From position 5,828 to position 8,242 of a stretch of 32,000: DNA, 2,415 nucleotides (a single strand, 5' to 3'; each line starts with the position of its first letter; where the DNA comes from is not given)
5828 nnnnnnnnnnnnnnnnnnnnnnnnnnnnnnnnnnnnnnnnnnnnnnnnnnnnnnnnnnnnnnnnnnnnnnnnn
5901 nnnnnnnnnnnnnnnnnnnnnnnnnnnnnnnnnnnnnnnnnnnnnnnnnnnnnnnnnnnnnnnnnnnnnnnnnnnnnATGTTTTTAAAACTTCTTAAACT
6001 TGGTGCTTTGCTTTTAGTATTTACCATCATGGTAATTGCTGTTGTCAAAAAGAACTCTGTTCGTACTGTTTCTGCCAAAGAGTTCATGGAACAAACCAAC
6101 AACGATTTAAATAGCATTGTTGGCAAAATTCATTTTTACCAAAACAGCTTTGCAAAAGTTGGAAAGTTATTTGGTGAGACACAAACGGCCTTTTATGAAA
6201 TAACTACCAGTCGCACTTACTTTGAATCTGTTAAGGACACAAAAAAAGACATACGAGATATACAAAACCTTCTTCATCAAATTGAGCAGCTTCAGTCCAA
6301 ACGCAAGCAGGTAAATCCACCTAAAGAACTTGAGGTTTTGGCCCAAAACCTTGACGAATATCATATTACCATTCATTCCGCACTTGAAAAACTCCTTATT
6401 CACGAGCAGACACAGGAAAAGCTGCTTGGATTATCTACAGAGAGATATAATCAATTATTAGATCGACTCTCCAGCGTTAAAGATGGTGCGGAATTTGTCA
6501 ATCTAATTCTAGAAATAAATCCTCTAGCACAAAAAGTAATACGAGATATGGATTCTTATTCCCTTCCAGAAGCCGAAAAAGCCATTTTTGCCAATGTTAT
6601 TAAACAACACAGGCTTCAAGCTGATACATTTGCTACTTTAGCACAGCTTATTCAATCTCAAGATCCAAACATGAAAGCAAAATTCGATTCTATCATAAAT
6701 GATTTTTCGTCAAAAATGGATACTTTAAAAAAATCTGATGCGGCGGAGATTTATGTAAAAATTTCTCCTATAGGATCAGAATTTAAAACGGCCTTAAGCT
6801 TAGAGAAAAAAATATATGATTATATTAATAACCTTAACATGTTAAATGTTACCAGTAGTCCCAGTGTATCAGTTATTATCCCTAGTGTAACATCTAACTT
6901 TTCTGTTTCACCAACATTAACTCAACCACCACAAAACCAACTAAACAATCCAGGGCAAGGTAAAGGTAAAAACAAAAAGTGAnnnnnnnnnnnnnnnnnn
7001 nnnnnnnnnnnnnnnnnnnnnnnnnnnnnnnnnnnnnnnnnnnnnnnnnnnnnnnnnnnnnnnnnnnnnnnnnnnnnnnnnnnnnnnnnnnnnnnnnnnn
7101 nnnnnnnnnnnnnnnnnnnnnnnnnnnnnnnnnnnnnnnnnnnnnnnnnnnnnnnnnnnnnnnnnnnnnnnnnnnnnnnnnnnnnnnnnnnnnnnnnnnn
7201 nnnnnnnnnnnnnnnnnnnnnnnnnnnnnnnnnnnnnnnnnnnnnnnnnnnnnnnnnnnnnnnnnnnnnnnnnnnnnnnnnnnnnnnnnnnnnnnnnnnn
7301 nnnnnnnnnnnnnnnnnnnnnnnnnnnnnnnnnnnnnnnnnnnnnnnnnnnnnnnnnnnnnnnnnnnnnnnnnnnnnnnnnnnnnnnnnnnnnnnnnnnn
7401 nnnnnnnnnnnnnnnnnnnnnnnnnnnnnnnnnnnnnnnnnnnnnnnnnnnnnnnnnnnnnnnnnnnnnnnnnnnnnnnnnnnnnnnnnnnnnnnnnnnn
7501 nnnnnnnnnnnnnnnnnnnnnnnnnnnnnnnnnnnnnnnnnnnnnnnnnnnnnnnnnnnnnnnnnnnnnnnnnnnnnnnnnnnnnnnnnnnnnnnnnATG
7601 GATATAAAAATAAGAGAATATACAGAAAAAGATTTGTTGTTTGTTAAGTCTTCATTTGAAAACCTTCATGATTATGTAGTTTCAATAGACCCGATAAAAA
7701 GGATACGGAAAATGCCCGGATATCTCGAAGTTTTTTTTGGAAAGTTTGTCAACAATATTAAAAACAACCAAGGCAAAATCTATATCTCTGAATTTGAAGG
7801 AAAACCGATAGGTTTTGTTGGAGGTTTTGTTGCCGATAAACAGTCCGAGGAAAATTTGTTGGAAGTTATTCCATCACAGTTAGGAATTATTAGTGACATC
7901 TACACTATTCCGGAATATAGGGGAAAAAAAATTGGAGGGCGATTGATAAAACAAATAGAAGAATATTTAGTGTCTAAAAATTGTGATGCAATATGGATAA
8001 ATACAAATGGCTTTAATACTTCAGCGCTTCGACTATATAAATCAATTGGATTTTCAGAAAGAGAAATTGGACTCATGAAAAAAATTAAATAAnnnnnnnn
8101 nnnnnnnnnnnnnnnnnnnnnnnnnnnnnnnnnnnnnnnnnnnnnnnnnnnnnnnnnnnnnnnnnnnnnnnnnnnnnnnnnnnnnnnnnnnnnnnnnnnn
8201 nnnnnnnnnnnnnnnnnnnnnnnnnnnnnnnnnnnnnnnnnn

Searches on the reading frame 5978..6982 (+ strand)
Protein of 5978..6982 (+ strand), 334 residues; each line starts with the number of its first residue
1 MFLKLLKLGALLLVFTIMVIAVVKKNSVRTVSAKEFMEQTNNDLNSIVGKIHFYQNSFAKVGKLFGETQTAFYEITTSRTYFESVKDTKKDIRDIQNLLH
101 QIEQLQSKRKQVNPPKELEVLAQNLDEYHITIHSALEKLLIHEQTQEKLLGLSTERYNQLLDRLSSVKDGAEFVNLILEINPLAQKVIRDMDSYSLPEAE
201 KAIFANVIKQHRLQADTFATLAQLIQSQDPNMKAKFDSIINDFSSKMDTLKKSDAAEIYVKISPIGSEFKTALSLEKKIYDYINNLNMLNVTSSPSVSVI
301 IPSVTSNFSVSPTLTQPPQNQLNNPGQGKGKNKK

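Call 10: search_protein_families(library=pfam, proteins=[window:5978-6982:+], max_evalue=0.01)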
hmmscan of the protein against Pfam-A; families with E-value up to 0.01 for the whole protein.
window:5978-6982:+ (334 aa): 2 families
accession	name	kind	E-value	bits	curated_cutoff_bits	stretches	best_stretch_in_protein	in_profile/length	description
PF24564.1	DUF7605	-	0.0071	16.7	27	0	207-253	90-136/183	Domain of unknown function (DUF7605)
PF08376.15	NIT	-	0.0088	16.9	24.9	0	92-241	59-176/239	Nitrate and nitrite sensing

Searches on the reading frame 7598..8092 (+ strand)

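Call 10: search_protein_families(library=pfam, proteins=[window:7598-8092:+], max_evalue=0.01)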
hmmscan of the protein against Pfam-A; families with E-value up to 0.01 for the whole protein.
window:7598-8092:+ (164 aa): 5 families
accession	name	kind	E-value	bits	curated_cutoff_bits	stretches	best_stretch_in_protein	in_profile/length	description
PF00583.31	Acetyltransf_1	-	2.4e-17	63.7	20.7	1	51-152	25-116/116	Acetyltransferase (GNAT) family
PF13508.13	Acetyltransf_7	-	1e-12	48.7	27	1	58-154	2-84/84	Acetyltransferase (GNAT) domain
PF08445.16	FR47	-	8.7e-08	32.5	22.1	1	82-155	8-80/86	FR47-like protein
PF13673.13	Acetyltransf_10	-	9.3e-06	26.1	23.6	1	91-154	52-109/128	Acetyltransferase (GNAT) domain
PF13523.12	Acetyltransf_8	-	0.0042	17.2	27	1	56-155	41-140/145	Acetyltransferase (GNAT) domain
